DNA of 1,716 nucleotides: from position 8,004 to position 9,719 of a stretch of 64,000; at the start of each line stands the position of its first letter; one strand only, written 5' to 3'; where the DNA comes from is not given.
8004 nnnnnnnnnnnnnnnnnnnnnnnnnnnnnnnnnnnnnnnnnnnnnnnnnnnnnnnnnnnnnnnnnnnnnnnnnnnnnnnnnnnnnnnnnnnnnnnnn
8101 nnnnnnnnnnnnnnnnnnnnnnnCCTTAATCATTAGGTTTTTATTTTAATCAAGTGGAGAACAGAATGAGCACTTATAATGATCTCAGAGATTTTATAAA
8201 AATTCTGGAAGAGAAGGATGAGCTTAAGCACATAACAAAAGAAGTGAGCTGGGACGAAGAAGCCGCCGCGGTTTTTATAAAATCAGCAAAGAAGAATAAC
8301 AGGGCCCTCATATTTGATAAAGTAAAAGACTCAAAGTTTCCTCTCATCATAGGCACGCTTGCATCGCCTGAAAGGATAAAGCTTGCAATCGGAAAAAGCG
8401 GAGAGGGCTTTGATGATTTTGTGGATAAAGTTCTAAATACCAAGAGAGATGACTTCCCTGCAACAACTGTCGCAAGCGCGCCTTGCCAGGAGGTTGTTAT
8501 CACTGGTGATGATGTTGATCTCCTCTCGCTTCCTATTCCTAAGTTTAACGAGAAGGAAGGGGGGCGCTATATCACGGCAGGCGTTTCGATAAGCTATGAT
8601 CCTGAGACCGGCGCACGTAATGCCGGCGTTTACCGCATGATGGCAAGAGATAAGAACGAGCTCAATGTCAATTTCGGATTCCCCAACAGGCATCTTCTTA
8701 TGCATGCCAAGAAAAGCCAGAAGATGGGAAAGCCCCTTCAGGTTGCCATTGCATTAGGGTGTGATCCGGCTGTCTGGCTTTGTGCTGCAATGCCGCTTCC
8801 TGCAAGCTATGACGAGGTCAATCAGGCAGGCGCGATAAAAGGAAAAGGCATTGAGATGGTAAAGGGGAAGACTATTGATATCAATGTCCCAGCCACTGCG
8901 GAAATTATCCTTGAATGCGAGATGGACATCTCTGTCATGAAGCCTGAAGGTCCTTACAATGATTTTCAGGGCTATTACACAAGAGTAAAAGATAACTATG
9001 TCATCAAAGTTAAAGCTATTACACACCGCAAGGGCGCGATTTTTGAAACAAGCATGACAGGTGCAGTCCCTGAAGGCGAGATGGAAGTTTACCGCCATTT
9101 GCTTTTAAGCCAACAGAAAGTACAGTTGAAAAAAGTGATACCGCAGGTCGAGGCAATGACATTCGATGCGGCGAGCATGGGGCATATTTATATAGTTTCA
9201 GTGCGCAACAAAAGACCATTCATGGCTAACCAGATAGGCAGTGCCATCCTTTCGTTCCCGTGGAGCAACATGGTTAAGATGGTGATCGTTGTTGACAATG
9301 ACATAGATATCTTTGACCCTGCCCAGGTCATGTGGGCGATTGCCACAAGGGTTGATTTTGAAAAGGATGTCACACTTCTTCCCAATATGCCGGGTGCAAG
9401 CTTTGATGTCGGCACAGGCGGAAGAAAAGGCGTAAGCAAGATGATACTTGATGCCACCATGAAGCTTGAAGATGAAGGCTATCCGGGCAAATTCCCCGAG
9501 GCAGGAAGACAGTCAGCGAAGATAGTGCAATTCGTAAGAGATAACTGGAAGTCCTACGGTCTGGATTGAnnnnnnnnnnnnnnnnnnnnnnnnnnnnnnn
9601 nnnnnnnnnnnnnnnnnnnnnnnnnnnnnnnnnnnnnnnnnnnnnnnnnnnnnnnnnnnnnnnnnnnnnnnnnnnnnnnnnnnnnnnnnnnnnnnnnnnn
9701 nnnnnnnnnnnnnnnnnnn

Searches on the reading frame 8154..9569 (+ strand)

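Call 104: search_protein_families(library=pfam, proteins=[window:8154-9569:+], max_evalue=0.01)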
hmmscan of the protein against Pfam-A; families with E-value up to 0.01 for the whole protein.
window:8154-9569:+ (471 aa): 3 families
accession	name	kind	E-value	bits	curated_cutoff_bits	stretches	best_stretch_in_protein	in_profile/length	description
PF01977.22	UbiD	-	2.2e-65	220.2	23.3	1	107-303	6-204/206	3-octaprenyl-4-hydroxybenzoate carboxy-lyase Rift-related domain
PF20696.2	UbiD_C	-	1.5e-26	93.3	24.2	1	324-434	15-127/127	3-octaprenyl-4-hydroxybenzoate carboxy-lyase C-terminal domain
PF20695.2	UbiD_N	-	7.7e-15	55.2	24.3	1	15-90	1-75/78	3-octaprenyl-4-hydroxybenzoate carboxy-lyase N-terminal domain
